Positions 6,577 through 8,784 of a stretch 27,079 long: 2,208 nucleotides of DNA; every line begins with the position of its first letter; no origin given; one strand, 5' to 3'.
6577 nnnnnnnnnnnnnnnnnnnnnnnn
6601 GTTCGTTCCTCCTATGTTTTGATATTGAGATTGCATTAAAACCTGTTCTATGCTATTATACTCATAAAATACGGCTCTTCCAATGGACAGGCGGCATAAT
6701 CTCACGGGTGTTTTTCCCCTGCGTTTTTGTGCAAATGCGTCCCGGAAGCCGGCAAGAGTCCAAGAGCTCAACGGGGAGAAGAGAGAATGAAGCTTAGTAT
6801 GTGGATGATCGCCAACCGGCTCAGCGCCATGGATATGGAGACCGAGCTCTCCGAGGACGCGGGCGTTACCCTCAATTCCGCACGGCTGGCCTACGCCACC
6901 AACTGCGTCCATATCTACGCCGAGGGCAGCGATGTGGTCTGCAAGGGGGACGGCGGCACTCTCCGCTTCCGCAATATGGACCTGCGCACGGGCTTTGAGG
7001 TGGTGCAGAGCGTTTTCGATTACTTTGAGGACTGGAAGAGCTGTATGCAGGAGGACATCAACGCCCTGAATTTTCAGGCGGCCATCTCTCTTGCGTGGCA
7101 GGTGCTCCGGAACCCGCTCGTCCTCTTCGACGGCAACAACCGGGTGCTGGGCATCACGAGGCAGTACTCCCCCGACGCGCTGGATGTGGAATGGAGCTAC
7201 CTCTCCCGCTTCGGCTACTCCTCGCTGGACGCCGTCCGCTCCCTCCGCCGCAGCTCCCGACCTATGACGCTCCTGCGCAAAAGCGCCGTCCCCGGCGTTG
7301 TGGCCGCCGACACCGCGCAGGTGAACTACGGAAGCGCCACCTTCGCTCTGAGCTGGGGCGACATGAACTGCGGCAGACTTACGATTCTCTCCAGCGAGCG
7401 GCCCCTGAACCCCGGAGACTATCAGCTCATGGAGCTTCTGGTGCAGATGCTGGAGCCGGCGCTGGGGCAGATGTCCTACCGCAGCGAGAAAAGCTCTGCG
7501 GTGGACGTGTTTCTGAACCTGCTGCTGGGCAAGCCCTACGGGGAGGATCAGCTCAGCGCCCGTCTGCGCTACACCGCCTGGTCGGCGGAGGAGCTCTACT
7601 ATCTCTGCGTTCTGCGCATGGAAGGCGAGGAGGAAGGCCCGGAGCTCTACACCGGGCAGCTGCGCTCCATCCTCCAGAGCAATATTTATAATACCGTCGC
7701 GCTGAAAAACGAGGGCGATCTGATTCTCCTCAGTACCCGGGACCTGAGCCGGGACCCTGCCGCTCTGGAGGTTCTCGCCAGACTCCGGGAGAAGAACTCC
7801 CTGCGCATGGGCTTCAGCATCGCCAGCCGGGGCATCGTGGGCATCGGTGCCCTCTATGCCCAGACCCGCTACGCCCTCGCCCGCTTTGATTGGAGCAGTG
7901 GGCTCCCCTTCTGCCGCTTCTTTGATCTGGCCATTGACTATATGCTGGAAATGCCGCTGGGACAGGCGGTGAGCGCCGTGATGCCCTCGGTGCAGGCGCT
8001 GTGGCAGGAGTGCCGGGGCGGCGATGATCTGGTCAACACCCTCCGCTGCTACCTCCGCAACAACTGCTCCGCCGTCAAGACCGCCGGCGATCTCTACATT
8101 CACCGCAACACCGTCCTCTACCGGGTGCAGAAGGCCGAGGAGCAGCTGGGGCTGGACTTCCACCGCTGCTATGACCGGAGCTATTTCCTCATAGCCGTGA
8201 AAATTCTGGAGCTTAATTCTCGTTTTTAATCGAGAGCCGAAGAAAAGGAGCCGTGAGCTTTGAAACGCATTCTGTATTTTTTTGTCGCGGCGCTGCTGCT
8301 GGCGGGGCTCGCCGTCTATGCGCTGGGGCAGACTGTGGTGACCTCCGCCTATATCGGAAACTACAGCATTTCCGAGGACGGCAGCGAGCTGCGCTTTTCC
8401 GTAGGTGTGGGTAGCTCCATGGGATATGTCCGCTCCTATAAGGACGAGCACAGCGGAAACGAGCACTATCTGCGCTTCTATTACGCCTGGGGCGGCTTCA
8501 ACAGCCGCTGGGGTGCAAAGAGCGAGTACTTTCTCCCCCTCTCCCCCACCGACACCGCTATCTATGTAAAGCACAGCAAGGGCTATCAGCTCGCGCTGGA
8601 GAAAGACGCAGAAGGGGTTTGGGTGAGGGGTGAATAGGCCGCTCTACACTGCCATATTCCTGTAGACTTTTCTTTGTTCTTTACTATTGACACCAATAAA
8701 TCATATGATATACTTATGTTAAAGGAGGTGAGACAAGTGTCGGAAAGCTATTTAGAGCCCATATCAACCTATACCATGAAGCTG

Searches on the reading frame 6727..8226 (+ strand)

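Call 7: search_protein_families(library=pfam, proteins=[window:6727-8226:+], max_evalue=0.1)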
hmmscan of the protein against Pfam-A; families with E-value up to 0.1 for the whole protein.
window:6727-8226:+ (500 aa): 2 families
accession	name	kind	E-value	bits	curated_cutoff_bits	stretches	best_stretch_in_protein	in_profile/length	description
PF13556.12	HTH_30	-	4.3e-18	65.3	27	1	435-493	1-59/59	PucR C-terminal helix-turn-helix domain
PF17853.6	GGDEF_2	-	0.0002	22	24.5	1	273-384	5-114/116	GGDEF-like domain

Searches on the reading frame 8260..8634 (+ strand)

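Call 7: search_protein_families(library=pfam, proteins=[window:8260-8634:+], max_evalue=0.1)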
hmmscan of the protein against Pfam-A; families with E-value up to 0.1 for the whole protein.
window:8260-8634:+ (125 aa): 2 families
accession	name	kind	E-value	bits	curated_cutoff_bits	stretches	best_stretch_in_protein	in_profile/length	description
PF08139.17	LPAM_1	-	0.00049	20.8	20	1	1-16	1-16/18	Prokaryotic membrane lipoprotein lipid attachment site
PF14859.11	Colicin_M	-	0.039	13.5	27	1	20-67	189-237/281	Colicin M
